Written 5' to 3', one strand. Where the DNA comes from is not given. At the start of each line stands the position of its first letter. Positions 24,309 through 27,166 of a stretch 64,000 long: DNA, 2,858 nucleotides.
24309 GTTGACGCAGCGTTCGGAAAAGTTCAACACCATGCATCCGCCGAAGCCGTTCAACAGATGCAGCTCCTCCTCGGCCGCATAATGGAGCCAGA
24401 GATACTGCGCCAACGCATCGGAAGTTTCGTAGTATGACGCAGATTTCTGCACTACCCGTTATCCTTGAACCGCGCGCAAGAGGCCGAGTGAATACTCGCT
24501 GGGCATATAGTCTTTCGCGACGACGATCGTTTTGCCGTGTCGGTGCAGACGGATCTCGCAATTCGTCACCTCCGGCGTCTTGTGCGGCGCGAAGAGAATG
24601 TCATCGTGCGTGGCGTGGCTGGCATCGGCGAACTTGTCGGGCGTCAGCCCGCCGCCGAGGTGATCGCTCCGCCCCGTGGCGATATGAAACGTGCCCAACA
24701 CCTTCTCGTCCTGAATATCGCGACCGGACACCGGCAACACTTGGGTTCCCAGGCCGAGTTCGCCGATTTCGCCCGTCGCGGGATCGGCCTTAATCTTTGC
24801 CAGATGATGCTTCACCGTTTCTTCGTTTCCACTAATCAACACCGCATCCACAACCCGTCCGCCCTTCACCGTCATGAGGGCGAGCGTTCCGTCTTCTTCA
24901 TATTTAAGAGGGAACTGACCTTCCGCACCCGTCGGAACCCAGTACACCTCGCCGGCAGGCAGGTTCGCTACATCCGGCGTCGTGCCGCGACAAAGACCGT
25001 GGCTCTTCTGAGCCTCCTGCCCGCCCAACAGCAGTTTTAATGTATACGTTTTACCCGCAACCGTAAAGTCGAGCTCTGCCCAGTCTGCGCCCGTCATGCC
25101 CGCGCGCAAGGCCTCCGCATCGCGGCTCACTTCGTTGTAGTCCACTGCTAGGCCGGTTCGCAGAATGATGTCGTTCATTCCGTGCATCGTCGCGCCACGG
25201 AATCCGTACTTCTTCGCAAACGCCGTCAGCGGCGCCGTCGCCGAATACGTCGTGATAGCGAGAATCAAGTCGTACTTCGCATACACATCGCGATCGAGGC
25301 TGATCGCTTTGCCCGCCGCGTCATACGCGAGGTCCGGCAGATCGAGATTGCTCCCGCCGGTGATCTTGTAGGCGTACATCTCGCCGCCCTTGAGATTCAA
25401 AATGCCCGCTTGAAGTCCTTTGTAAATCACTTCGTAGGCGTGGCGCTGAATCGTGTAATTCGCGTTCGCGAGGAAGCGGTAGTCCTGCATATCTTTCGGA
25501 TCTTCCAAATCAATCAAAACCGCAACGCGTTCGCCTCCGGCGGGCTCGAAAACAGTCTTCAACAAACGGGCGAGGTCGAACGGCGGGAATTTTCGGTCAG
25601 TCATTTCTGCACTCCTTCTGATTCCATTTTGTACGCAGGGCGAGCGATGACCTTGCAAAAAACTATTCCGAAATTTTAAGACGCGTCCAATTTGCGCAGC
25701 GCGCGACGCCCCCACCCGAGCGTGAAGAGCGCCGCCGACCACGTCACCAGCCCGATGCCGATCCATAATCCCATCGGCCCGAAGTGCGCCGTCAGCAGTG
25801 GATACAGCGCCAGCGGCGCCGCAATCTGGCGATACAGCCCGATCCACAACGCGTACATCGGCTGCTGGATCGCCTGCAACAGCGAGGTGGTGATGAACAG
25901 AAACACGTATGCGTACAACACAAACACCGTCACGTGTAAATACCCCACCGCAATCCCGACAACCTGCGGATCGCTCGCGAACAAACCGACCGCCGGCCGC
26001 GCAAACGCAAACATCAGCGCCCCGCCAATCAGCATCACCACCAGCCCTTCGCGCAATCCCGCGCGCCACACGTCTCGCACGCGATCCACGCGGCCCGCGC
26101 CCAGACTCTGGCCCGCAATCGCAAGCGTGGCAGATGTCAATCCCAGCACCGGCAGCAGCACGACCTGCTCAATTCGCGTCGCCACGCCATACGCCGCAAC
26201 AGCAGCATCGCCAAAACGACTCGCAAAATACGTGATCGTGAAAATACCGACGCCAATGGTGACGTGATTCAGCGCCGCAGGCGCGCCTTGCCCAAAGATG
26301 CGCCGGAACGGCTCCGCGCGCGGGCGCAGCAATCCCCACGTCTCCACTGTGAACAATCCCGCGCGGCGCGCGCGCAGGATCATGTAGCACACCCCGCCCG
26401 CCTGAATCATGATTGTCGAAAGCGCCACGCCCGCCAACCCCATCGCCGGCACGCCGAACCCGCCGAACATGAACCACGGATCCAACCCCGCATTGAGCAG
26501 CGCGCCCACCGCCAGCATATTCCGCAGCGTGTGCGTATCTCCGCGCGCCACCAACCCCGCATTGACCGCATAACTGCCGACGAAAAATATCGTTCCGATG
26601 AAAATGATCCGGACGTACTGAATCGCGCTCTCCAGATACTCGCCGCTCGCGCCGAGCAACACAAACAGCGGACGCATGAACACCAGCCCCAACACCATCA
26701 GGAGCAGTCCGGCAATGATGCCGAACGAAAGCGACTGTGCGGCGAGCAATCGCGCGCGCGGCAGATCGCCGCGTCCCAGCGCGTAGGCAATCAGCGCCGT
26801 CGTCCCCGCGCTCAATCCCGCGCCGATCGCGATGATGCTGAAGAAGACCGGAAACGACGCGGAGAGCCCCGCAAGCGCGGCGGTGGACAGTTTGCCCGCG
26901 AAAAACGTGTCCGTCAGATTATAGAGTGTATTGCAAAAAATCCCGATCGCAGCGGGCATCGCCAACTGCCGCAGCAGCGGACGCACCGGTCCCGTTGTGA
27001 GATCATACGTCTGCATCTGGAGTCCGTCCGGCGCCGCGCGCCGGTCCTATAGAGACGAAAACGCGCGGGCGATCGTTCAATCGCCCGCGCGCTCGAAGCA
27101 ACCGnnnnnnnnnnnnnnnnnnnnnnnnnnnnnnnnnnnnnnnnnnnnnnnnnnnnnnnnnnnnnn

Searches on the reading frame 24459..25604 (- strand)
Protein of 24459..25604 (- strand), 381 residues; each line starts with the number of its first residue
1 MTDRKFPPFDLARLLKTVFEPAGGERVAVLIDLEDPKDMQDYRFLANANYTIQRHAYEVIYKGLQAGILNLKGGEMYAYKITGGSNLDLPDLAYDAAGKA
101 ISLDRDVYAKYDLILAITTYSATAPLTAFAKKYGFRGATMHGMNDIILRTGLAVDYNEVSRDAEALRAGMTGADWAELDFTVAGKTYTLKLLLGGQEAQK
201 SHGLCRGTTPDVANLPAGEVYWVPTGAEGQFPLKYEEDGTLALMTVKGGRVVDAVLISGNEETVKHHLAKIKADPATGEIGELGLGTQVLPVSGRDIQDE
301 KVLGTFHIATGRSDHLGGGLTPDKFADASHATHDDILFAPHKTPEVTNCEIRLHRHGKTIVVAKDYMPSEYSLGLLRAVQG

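Call 32: search_solved_structures(query=window:24459-25604:-, max_evalue=1, show_alignments=2)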
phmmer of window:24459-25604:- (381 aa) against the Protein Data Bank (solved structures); distinct sequences matched with E-value up to 1: 0.
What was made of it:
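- On Peptidase family M29 (for the neighbouring ORF 25604..24459): No sequence hit in the PDB at E <= 1 (call 32).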

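Call 66: search_protein_representatives(protein=window:24459-25604:-)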
Query: 381 residues. Proteins with E-value up to 0.001 (for the whole library): 768; up to 1e-10: 305; up to 1e-30: 79. The best 150 are listed.
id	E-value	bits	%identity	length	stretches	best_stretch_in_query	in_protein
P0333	1.4e-139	481.8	58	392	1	3-378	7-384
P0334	4.1e-135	467.1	58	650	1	4-377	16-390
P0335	9.1e-120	416.6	56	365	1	14-371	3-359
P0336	3.0e-107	375.4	51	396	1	5-371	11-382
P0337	1.2e-98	347.1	46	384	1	4-376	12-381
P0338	4.1e-97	342.1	67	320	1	76-322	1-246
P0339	5.1e-97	341.8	46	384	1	1-371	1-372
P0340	1.6e-92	327.0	58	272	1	5-264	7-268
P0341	1.3e-91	323.9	65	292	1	128-352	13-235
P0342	1.2e-90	320.8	59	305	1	100-372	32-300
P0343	4.1e-80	286.1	68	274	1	120-315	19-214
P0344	1.6e-76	274.3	43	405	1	6-369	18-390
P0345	7.0e-75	268.9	69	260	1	143-326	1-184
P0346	1.3e-72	261.4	66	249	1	5-190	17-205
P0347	1.5e-72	261.3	42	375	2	3-310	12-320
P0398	7.3e-34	133.9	33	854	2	10-350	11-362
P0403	9.0e-32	127.0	35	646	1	7-349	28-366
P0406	2.0e-31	125.9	33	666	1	7-357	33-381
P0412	1.3e-30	123.3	34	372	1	8-362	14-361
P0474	9.0e-23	97.4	33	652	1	8-339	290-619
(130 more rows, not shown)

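Call 67: search_protein_families(library=pfam, proteins=[P0333, P0334, P0336, P0337, P0344, P0398, P0403, P0406, P0412, P0474], max_evalue=0.01)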
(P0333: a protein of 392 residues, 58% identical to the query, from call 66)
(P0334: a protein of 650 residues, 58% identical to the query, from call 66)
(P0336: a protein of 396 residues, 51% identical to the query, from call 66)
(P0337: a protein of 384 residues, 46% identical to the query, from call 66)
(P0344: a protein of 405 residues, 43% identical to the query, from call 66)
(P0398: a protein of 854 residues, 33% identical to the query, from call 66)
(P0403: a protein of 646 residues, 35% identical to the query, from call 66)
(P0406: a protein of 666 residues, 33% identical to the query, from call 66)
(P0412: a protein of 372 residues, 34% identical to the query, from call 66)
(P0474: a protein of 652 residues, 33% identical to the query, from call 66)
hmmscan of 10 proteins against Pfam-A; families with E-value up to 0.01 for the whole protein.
P0333 (392 aa): 0 families

P0334 (650 aa): 10 families
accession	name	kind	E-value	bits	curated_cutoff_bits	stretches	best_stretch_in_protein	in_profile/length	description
PF08242.18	Methyltransf_12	-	2.8e-16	60.5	30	1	456-574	1-98/98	Methyltransferase domain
PF13847.12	Methyltransf_31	-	9.9e-16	58.2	27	2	525-583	56-114/145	Methyltransferase domain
PF13489.12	Methyltransf_23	-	1.3e-15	57.9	27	1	449-615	20-156/164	Methyltransferase domain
PF08241.18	Methyltransf_11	-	4.2e-15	56.6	21.2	1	456-576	1-95/95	Methyltransferase domain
PF13649.12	Methyltransf_25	-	2.3e-12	47.8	27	1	456-572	2-97/97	Methyltransferase domain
PF01209.24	Ubie_methyltran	-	8.1e-05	22.5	20.1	1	452-576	48-151/233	ubiE/COQ5 methyltransferase family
PF08003.17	Methyltransf_9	-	0.00012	21.6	23.8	0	454-494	118-159/315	Protein of unknown function (DUF1698)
PF01739.24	CheR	-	0.0015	18.4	27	1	453-576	33-173/195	CheR methyltransferase, SAM binding domain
PF05401.17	NodS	-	0.0055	17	24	0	452-490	44-82/201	Nodulation protein S (NodS)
PF05219.18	DREV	-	0.0088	15.6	26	0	541-577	151-187/265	DREV methyltransferase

P0336 (396 aa): 0 families

P0337 (384 aa): 0 families

P0344 (405 aa): 0 families

P0398 (854 aa): 1 family
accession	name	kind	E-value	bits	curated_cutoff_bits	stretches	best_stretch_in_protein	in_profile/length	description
PF02073.20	Peptidase_M29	-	9.9e-11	41.5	27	2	592-710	242-350/406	Thermophilic metalloprotease (M29)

P0403 (646 aa): 2 families
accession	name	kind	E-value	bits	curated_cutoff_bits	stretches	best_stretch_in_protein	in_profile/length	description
PF13396.11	PLDc_N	-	0.0038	17.6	23.3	1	416-447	9-39/42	Phospholipase_D-nuclease N-terminal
PF02073.20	Peptidase_M29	-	0.0045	16.3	27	1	170-330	183-349/406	Thermophilic metalloprotease (M29)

P0406 (666 aa): 1 family
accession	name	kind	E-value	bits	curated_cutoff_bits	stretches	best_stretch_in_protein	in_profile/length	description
PF14342.11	DUF4396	-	3.2e-10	41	27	1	482-611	6-135/141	Domain of unknown function (DUF4396)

P0412 (372 aa): 0 families

P0474 (652 aa): 1 family
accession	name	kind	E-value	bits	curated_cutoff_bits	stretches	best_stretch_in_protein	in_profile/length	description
PF03781.23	FGE-sulfatase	-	7.5e-48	163.8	23.3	1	58-285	4-254/255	Sulfatase-modifying factor enzyme 1-like domain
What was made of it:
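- On Peptidase family M29 (for the neighbouring ORF 25604..24459): Most full-length relatives have no Pfam hit (call 67).
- Its relatives are fused to a SAM methyltransferase (P0334) or to an FGE-sulfatase domain (P0474) (call 67).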

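Call 78: predict_structure(alignment_id=A2)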
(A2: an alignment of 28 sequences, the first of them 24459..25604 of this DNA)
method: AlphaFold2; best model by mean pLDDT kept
length: 381 residues; sequences in the alignment: 28
mean_pLDDT: 96.6   pTM: 0.93
mean pLDDT of the five models: 96.6, 96.2, 96.1, 96.0, 95.8
residues with pLDDT >= 90: 368; 70-90: 7; 50-70: 4; < 50: 2
segments of 3 or more residues with pLDDT < 50: none
pLDDT, mean of each block of 10 residues (from residue 1): 85 98 97 98 98 98 94 96 97 98 98 98 98 98 98 98 98 98 98 98 96 98 98 98 98 98 98 98 98 97 98 97 97 97 94 97 97 84 47
secondary structure, 60 per line:
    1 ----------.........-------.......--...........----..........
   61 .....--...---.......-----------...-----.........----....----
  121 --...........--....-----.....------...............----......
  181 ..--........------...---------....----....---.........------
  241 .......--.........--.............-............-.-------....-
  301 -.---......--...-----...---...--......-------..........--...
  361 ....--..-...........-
elements in order: H11-19 E27-33 H36-46 H51-65 E74-80 E92-94 E100-102 H103-108 E113-116 H123-133 E136-139 H145-149 H156-170 E175-182 E185-192 E199-201 E211-214 E219-222 E226-234 E241-247 E250-258 H261-273 H275-278 E279-286 H296-299 E306-311 E333-338 E346-355 E358-364 H370-380
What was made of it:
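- On Peptidase family M29 (for the neighbouring ORF 25604..24459): The AlphaFold model has pLDDT 96.6 (call 78).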

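Call 82: fold_search(model_id=the predicted structure, library=pdb)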
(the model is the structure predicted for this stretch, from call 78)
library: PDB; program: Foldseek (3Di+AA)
matches with E <= 10: 1186; with E <= 0.001: 4
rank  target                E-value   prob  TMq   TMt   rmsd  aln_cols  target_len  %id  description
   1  4icr_A                1.7e-11  1.00  0.55  0.53   6.9       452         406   14  Structural basis for substrate recognition and reaction mechanism of bacterial aminopeptidase peps (released 2013-10-23)
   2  1zjc                  1.4e-10  1.00  0.52  0.49   7.9       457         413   13  Aminopeptidase S from S. aureus (released 2005-06-07)
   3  6zsu_A                2.4e-06  1.00  0.41  0.49   7.9       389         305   12  Structure of crocagin biosynthetic protein CgnE (released 2022-07-20)
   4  6zsu_B                3.3e-06  1.00  0.40  0.48   8.0       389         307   14  Structure of crocagin biosynthetic protein CgnE (released 2022-07-20)
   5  3t5p_A                3.1e-03  0.38  0.21  0.26  16.1       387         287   10  Crystal structure of a putative diacylglycerol kinase from Bacillus anthracis str. Sterne (released 2011-09-07)
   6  3s40_C                3.7e-03  0.30  0.17  0.22  18.6       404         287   10  The crystal structure of a diacylglycerol kinases from Bacillus anthracis str. Sterne (released 2011-06-01)
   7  7bvj_C                3.9e-03  0.18  0.17  0.20  20.3       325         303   11  UDP-N-acetylglucosamine 3-dehydrogenase GnnA from Acidithiobacillus ferrooxidans (P21) (released 2020-12-02)
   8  3t5p_J                4.2e-03  0.38  0.20  0.26  16.9       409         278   10  Crystal structure of a putative diacylglycerol kinase from Bacillus anthracis str. Sterne (released 2011-09-07)
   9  7bvk_A                4.2e-03  0.25  0.18  0.21  18.7       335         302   10  UDP-N-acetylglucosamine 3-dehydrogenase GnnA from Acidithiobacillus ferrooxidans (P212121) (released 2020-12-02)
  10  2an1_C                4.2e-03  0.14  0.13  0.16  17.9       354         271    9  Structural Genomics, The crystal structure of a putative kinase from Salmonella typhimurim LT2 (released 2005-09-27)
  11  7bvj_D                4.4e-03  0.25  0.18  0.21  17.8       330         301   10  UDP-N-acetylglucosamine 3-dehydrogenase GnnA from Acidithiobacillus ferrooxidans (P21) (released 2020-12-02)
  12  2an1_B                4.7e-03  0.18  0.15  0.19  19.2       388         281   12  Structural Genomics, The crystal structure of a putative kinase from Salmonella typhimurim LT2 (released 2005-09-27)
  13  7mh7                  5.0e-03  0.18  0.15  0.18  18.1       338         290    8  crystal structure of NAD kinase from Pseudomonas aeruginosa PAO1 (released 2021-04-21)
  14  3v5n_B                5.0e-03  0.16  0.17  0.18  19.8       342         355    9  The crystal structure of oxidoreductase from Sinorhizobium meliloti (released 2012-01-04)
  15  3t5p_G                6.0e-03  0.25  0.18  0.23  18.9       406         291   11  Crystal structure of a putative diacylglycerol kinase from Bacillus anthracis str. Sterne (released 2011-09-07)
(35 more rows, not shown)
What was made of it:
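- On Peptidase family M29 (for the neighbouring ORF 25604..24459): Foldseek matches PepS 4icr at E 1.7e-11 (TM 0.55) and AmpS 1zjc at E 1.4e-10 (call 82).
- Its AlphaFold model has pLDDT 96.6 (call 78) and matches PepS and AmpS at E 1e-11 and 1e-10 (call 82).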

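Call 86: list_cluster_members(proteins=[window:24459-25604:-, window:23685-24452:-, P0334, P0474, L157:3455-4573:+, L060:2876-4168:-])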
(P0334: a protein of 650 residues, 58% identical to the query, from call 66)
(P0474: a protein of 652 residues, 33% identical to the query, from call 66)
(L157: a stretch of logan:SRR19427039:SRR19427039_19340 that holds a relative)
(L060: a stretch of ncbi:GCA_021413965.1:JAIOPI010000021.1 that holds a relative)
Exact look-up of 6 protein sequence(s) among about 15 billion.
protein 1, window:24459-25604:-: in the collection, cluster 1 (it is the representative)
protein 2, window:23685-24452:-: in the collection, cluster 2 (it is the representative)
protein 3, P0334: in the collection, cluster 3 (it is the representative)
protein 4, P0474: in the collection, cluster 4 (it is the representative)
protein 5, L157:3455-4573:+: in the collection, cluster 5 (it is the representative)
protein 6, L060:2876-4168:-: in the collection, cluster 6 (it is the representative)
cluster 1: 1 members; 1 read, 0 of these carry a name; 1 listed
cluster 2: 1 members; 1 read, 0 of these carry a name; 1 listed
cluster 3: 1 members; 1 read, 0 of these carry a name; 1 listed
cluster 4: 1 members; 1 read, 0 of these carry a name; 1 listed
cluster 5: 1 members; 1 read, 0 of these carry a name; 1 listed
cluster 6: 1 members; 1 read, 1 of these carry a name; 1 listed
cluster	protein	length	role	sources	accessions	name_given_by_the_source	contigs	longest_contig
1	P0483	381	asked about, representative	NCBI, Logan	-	-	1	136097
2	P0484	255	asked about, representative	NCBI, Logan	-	-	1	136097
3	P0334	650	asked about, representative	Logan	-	-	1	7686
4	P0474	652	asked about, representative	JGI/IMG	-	-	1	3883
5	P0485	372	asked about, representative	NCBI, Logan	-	-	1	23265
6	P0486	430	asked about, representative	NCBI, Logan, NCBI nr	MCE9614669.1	MAG: Zn-dependent hydrolase [Lentisphaerae bacterium] | Zn-dependent hydrolase [Lentisphaerota bacterium]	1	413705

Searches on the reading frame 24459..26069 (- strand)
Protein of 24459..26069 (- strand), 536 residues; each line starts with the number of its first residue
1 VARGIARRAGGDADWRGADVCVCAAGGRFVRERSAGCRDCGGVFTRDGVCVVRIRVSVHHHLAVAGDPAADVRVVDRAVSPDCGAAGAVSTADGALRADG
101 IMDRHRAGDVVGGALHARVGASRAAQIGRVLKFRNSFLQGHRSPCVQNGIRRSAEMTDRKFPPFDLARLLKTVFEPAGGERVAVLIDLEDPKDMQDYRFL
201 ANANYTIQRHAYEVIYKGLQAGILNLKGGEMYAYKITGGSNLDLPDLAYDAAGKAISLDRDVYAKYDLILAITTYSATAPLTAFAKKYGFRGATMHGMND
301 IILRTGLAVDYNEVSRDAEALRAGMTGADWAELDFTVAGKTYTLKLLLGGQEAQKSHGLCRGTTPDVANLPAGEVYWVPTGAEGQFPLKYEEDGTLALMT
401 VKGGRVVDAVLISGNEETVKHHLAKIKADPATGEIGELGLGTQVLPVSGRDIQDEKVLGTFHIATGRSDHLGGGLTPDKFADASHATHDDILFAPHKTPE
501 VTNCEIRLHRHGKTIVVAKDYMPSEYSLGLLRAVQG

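Call 3: search_protein_families(library=pfam, proteins=[window:24459-26069:-])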
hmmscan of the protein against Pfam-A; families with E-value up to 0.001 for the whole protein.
window:24459-26069:- (536 aa): 1 family
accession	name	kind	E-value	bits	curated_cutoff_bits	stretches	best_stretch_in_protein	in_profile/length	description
PF02073.20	Peptidase_M29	-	0.00038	19.8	27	1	312-468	186-349/406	Thermophilic metalloprotease (M29)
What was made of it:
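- On Peptidase family M29 (for the neighbouring ORF 25604..24459): 19.8 bits against a cut-off of 27 (call 3).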

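Call 4: search_protein_families(library=ncbifam, proteins=[window:24459-26069:-])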
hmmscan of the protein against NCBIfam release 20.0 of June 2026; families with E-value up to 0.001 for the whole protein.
window:24459-26069:- (536 aa): 0 families

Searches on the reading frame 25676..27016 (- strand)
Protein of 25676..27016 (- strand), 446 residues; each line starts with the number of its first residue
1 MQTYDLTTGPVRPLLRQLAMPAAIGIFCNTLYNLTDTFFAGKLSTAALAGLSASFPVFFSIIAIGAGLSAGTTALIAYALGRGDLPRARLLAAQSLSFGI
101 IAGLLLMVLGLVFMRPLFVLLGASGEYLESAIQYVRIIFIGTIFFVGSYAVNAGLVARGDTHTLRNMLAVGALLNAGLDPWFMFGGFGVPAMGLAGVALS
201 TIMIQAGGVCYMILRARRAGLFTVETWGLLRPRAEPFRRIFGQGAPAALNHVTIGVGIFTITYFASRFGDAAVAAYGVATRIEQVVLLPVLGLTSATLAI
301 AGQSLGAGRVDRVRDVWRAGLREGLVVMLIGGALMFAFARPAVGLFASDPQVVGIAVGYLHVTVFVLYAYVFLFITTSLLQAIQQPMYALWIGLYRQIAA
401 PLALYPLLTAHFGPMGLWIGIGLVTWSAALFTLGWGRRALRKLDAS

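Call 3: search_protein_families(library=pfam, proteins=[window:25676-27016:-])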
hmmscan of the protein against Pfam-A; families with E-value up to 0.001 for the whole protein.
window:25676-27016:- (446 aa): 1 family
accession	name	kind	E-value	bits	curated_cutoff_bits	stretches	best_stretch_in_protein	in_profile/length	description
PF01554.23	MatE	-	3.8e-50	170.2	24.9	2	21-181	1-161/161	MatE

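Call 4: search_protein_families(library=ncbifam, proteins=[window:25676-27016:-])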
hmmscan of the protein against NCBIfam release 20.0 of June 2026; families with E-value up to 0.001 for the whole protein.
window:25676-27016:- (446 aa): 12 families
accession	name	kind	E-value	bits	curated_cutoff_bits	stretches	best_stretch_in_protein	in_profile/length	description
TIGR00797.1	matE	subfamily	1.1e-60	205.6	147.4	1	21-418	1-396/396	MATE family efflux transporter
NF041801.1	MATE_SolL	equivalog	1e-35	123.4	780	1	11-418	18-428/458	solanimycin export family MATE transporter SolL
NF000131.1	MATE_multi_MepA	equivalog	2.3e-28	99.6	850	1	2-417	5-415/451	multidrug efflux MATE transporter MepA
NF001214.0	PRK00187.1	equivalog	3.2e-26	92.3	449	1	17-436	14-442/464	NorM family multidrug efflux MATE transporter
NF052396.1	MATE_WgkD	equivalog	1.2e-24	87.1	510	1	17-392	7-378/428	tryglysin-associated MATE efflux transporter WgkD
NF007130.1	PRK09575.1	equivalog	7.6e-21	74.9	445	1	17-423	10-414/435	MATE family efflux transporter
NF000217.1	MATE_multi_FepA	equivalog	1.1e-12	47.7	900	1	11-423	13-422/443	multidrug efflux MATE transporter FepA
NF007562.1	PRK10189.1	equivalog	2.9e-12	46.1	465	1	17-426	31-446/470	EmmdR/YeeO family multidrug/toxin efflux MATE transporter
NF000263.1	MATE_multi_NorM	equivalog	5.7e-11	42.5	950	1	14-363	19-370/459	multidrug efflux MATE transporter NorM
NF007690.0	PRK10367.1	equivalog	4.1e-09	35.9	409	1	15-376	11-370/441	MATE family efflux transporter DinF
NF045539.1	MATE_efflux1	equivalog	7.8e-08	31.8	350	1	92-224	78-210/411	MATE family Na+-driven efflux transporter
NF041358.1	GntT_guanitoxin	equivalog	8.5e-05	21.7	525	1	30-369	30-367/438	guanitoxin biosynthesis MATE family efflux transporter GntT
